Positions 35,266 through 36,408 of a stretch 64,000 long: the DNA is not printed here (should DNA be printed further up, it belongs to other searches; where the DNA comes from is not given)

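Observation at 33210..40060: Seven-gene amide/ureido-amine catabolic operon with two CN-hydrolases and a hidden micro-ORF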

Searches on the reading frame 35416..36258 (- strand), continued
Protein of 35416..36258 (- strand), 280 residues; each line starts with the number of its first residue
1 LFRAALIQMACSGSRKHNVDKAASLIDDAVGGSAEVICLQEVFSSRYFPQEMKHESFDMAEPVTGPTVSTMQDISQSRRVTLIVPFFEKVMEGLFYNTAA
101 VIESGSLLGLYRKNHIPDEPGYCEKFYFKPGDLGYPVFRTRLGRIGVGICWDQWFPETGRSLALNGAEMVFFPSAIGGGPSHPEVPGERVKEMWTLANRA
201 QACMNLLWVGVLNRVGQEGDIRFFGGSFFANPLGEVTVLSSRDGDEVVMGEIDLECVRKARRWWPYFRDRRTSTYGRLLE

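Call 57: search_protein_families(library=ncbifam, proteins=[P0122, L005:9032-9889:+, P0124, P0126, P0123, L037:10001-10819:+, L016:10001-10816:+, L026:10001-10870:+, L010:10001-10837:+, L047:10001-10858:+], max_evalue=1e-30)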
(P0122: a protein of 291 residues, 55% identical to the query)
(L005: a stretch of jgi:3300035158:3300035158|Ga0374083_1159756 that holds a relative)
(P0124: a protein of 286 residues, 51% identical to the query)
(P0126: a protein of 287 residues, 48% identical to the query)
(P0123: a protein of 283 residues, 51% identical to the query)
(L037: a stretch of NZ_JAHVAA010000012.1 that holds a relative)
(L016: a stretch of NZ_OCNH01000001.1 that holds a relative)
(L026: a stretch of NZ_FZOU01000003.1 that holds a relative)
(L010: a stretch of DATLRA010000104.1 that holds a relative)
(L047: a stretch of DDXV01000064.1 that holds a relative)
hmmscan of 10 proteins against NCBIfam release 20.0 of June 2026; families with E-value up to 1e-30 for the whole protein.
P0122 (291 aa): 2 families
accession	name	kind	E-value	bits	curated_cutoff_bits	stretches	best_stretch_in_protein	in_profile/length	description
TIGR03381.1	agmatine_aguB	equivalog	1.3e-83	280.6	410.25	1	5-279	2-278/279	N-carbamoylputrescine amidase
NF040852.1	nitrile_Arch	equivalog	7.4e-44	149.9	500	1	7-277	4-260/262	nitrilase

L005:9032-9889:+ (285 aa): 2 families
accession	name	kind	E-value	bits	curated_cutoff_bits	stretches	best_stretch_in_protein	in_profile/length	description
TIGR03381.1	agmatine_aguB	equivalog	1.9e-82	276.7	410.25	1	5-282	2-278/279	N-carbamoylputrescine amidase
NF040852.1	nitrile_Arch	equivalog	2.7e-39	134.9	500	0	7-180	4-174/262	nitrilase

P0124 (286 aa): 2 families
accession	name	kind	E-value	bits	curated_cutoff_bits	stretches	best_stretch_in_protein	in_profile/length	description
TIGR03381.1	agmatine_aguB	equivalog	8e-90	300.9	410.25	1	9-280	3-278/279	N-carbamoylputrescine amidase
NF040852.1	nitrile_Arch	equivalog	3.1e-49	167.5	500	1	10-278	4-260/262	nitrilase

P0126 (287 aa): 2 families
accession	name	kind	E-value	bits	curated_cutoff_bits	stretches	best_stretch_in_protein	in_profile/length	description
TIGR03381.1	agmatine_aguB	equivalog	6.9e-98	327.4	410.25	1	7-281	1-279/279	N-carbamoylputrescine amidase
NF040852.1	nitrile_Arch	equivalog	7.1e-44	149.9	500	1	19-278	14-260/262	nitrilase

P0123 (283 aa): 2 families
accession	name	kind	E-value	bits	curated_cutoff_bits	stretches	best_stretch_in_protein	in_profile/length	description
TIGR03381.1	agmatine_aguB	equivalog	8.7e-81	271.3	410.25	1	5-281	2-279/279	N-carbamoylputrescine amidase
NF040852.1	nitrile_Arch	equivalog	1.3e-46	158.9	500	1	5-279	2-261/262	nitrilase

L037:10001-10819:+ (273 aa): 2 families
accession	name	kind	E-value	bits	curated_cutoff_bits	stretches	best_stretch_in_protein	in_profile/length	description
TIGR03381.1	agmatine_aguB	equivalog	2e-93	312.7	410.25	1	2-273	6-276/279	N-carbamoylputrescine amidase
NF040852.1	nitrile_Arch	equivalog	7.9e-44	149.8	500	1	3-273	7-260/262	nitrilase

L016:10001-10816:+ (272 aa): 2 families
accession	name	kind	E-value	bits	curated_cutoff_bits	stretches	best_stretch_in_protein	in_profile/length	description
TIGR03381.1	agmatine_aguB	equivalog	5.4e-96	321.2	410.25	1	2-272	6-276/279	N-carbamoylputrescine amidase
NF040852.1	nitrile_Arch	equivalog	4.4e-44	150.6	500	1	3-272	7-260/262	nitrilase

L026:10001-10870:+ (290 aa): 2 families
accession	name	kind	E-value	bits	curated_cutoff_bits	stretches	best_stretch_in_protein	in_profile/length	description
TIGR03381.1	agmatine_aguB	equivalog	1.2e-88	297.1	410.25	1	1-290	2-276/279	N-carbamoylputrescine amidase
NF040852.1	nitrile_Arch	equivalog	2.8e-40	138.1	500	1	1-290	2-260/262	nitrilase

L010:10001-10837:+ (279 aa): 2 families
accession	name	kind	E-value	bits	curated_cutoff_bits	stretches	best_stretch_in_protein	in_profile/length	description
TIGR03381.1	agmatine_aguB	equivalog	3.4e-83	279.2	410.25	1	3-278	2-278/279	N-carbamoylputrescine amidase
NF040852.1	nitrile_Arch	equivalog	5.2e-41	140.5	500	1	3-276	2-260/262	nitrilase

L047:10001-10858:+ (286 aa): 2 families
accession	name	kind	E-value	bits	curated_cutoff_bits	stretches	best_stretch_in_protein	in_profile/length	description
TIGR03381.1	agmatine_aguB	equivalog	5.2e-89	298.3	410.25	1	2-282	2-277/279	N-carbamoylputrescine amidase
NF040852.1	nitrile_Arch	equivalog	3.3e-38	131.3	500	1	3-281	3-260/262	nitrilase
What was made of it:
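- On AguB / N-carbamoylputrescine amidase (TIGR03381): AguA-linked bacterial AguB from five genome loci also score only 279-321 (call 57), so this criterion does not discriminate.
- CN1 scores on TIGR03381 (278 bits) as well as AguA-linked bacterial AguB proteins do (279-321 bits) (call 57).
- Tried and rejected: The TIGR03381 score does not separate the CN1 clade from true AguB (call 57).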

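Call 60: search_solved_structures(query=window:35416-36258:-, max_evalue=1e-55, show_alignments=2)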
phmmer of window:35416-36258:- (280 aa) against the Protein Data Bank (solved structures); distinct sequences matched with E-value up to 1e-55: 3.
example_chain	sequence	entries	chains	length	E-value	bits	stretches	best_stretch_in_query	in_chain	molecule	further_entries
5h8i_A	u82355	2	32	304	5.3e-61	209.8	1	6-279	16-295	N-carbamoylputrescine amidohydrolase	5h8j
6mg6_A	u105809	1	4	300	5.3e-60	206.5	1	2-279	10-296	Carbon-nitrogen hydrolase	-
5h8k_A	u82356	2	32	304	1.3e-59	205.2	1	6-279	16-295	N-carbamoylputrescine amidohydrolase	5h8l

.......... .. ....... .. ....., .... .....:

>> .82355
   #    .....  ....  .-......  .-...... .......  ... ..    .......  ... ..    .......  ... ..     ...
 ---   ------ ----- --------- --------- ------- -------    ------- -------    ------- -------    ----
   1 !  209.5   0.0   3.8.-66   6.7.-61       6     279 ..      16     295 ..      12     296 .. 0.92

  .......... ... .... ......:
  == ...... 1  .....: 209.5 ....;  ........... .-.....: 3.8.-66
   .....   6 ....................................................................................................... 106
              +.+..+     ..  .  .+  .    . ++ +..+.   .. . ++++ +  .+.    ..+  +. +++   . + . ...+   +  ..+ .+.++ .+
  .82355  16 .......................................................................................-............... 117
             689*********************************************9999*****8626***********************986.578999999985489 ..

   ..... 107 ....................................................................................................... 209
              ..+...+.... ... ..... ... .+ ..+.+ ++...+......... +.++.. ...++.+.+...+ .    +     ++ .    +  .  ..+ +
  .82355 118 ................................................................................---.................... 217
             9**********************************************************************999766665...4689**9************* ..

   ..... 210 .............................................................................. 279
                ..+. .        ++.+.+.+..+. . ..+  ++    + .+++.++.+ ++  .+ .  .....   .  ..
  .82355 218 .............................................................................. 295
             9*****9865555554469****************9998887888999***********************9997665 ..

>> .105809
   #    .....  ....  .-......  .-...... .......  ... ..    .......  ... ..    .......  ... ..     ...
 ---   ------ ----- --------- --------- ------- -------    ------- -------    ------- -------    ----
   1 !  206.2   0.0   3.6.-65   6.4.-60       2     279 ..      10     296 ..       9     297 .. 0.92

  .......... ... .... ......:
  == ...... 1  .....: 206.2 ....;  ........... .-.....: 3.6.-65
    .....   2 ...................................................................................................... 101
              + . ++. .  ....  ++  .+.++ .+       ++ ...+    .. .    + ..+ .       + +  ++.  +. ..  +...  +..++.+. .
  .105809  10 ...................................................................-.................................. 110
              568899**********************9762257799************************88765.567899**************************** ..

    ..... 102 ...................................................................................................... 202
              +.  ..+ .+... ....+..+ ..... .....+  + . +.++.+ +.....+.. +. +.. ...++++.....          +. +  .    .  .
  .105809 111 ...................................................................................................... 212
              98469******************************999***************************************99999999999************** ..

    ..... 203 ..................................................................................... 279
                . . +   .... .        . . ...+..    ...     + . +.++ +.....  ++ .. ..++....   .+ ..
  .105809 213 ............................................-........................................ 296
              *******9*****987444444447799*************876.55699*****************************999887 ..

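Call 86: search_protein_families(library=ncbifam, proteins=[L008:10841-12223:+, L008:12490-13839:+, L005:11725-12990:+], max_evalue=1e-10)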
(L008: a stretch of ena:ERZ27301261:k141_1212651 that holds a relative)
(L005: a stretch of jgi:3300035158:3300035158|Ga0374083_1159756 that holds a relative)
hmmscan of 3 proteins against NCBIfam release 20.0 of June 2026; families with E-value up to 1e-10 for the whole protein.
L008:10841-12223:+ (460 aa): 21 families
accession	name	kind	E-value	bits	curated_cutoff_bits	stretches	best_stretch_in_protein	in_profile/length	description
NF006560.0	PRK09061.1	subfamily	2.2e-94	316.6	340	1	2-452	25-512/517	amidohydrolase family protein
NF004839.0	PRK06189.1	equivalog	8.4e-20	70.8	631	0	1-66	1-65/451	allantoinase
NF006689.0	PRK09237.1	equivalog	6e-18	64.6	371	1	2-83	2-90/383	amidohydrolase/deacetylase family metallohydrolase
TIGR03178.1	allantoinase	equivalog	7e-18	64.6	357.85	0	4-66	1-62/441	allantoinase AllB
NF009941.0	PRK13404.1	subfamily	8.5e-16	57.6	647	0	1-88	2-87/478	dihydropyrimidinase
TIGR03121.1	one_C_dehyd_A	equivalog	1.2e-15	56.8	392.75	0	377-444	442-506/556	formylmethanofuran dehydrogenase subunit A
NF005791.0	PRK07627.1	equivalog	2.3e-14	53.2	442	0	5-66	3-66/425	dihydroorotase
NF009060.0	PRK12394.1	equivalog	7.1e-14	51.4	442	0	1-189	1-193/381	metallo-dependent hydrolase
NF005960.0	PRK08044.1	equivalog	7.3e-14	51.3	688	0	1-66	1-64/453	allantoinase AllB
NF006839.0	PRK09357.1-4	equivalog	8.8e-14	50.9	576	0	5-64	2-62/422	dihydroorotase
TIGR00857.1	pyrC_multi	subfamily_domain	4.2e-13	49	279.05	0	23-68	6-52/412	dihydroorotase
NF002668.0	PRK02382.1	equivalog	2.4e-12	46.3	452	0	361-408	330-377/436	dihydroorotase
NF006845.0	PRK09357.2-6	equivalog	1e-11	44.2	728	0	5-66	3-66/428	dihydroorotase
TIGR02318.1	phosphono_phnM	equivalog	1.4e-11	44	390.55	0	355-404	311-359/376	phosphonate metabolism protein PhnM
NF003271.0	PRK04250.1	equivalog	1.4e-11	43.7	405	0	21-68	17-64/407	dihydroorotase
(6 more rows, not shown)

L008:12490-13839:+ (449 aa): 69 families (the best 25 are shown)
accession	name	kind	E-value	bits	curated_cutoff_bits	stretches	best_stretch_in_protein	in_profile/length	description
NF005685.0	PRK07483.1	equivalog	3.7e-138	461.1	485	1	5-444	2-441/444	aspartate aminotransferase family protein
NF005375.0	PRK06917.1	equivalog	1.6e-132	442.4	535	1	12-444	11-442/448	aspartate aminotransferase family protein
NF005682.0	PRK07480.1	subfamily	1e-106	357.4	510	1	16-445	36-456/459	aminotransferase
NF005102.0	PRK06541.1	equivalog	1.5e-106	356.7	574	1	12-441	31-456/460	aspartate aminotransferase family protein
NF005683.0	PRK07481.1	subfamily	3.7e-103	345.9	575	1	14-441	27-450/453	hypothetical protein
NF005684.0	PRK07482.1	subfamily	1.3e-97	327.3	687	1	17-443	34-457/464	hypothetical protein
NF005812.0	PRK07678.1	subfamily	8.4e-95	318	488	1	12-440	26-449/451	aminotransferase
NF005447.0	PRK07036.1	equivalog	5.2e-94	315.5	618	1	7-445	27-459/468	aminotransferase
NF004767.0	PRK06105.1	subfamily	3.8e-92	309.2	517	1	18-443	33-452/460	aminotransferase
NF052567.1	OmAmTferAptACaul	equivalog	1e-90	304.6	500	1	14-439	17-429/431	omega-aminotransferase AptA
TIGR00508.1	bioA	equivalog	4.2e-82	276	405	1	15-435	13-415/419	adenosylmethionine--8-amino-7-oxononanoate transaminase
NF009068.0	PRK12403.1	equivalog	4.7e-79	266.3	817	1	17-446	38-458/460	aspartate aminotransferase family protein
NF004718.0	PRK06062.1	subfamily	7.9e-79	265.3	472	1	6-439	26-447/454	hypothetical protein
NF004625.0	PRK05965.1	subfamily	3.3e-78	263.4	729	1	17-443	30-450/460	hypothetical protein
NF005993.0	PRK08117.1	subfamily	4.6e-78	262.8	574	1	13-440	21-429/433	aspartate aminotransferase family protein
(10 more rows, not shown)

L005:11725-12990:+ (421 aa): 69 families (the best 25 are shown)
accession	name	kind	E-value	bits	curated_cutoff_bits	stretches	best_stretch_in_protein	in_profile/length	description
NF005993.0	PRK08117.1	subfamily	1.5e-117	392.8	574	1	23-420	26-429/433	aspartate aminotransferase family protein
TIGR00707.1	argD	subfamily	2.4e-113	378.8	410.05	1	21-416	8-378/381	acetylornithine/succinylornithine family transaminase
NF004426.0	PRK05769.1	equivalog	2.5e-113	379.2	552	1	5-420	20-439/441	acetyl ornithine aminotransferase family protein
NF002874.0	PRK03244.1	equivalog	2.5e-106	355.8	457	1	23-418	26-392/399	acetylornithine transaminase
NF002325.0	PRK01278.1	subfamily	1.8e-105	352.8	372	2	195-419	166-387/395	acetylornithine transaminase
NF002797.0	PRK02936.1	equivalog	1.9e-99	333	496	2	190-418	153-377/385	acetylornithine transaminase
NF003468.0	PRK05093.1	subfamily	3.8e-96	322.3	522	1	23-420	24-401/405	acetylornithine/succinyldiaminopimelate transaminase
NF006228.0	PRK08360.1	equivalog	8.6e-96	321.2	608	1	3-420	4-426/443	aspartate aminotransferase family protein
TIGR03246.1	arg_catab_astC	subfamily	6.4e-94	315.1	609.95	1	23-420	18-395/397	acetylornithine/succinylornithine family transaminase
TIGR00700.1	GABAtrnsam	equivalog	1.7e-91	306.9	506.65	1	23-419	16-419/420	4-aminobutyrate--2-oxoglutarate transaminase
NF004714.0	PRK06058.1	subfamily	6.6e-90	301.9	639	1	18-419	38-445/447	4-aminobutyrate--2-oxoglutarate transaminase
TIGR01885.1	Orn_aminotrans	equivalog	2.8e-86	289.8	378.4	1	22-417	19-400/402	ornithine--oxo-acid transaminase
NF009047.0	PRK12381.1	subfamily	2.9e-85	286.5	630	1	23-419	22-398/406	bifunctional succinylornithine transaminase/acetylornithine transaminase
NF003145.0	PRK04073.1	equivalog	4.1e-84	282.4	656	1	3-415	5-392/396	ornithine--oxo-acid transaminase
NF005812.0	PRK07678.1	subfamily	5.4e-84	282.4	488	1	21-420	28-449/451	aminotransferase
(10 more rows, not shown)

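Call 88: search_protein_families(library=pfam, proteins=[L006:8838-9941:+], max_evalue=0.0001)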
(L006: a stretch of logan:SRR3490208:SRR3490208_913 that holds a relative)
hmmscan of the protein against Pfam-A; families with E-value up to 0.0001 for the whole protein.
L006:8838-9941:+ (367 aa): 1 family
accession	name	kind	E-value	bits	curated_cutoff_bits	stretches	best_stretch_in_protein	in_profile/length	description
PF00850.24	Hist_deacetyl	-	7.4e-94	314.9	27.9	1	36-320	1-290/298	Histone deacetylase domain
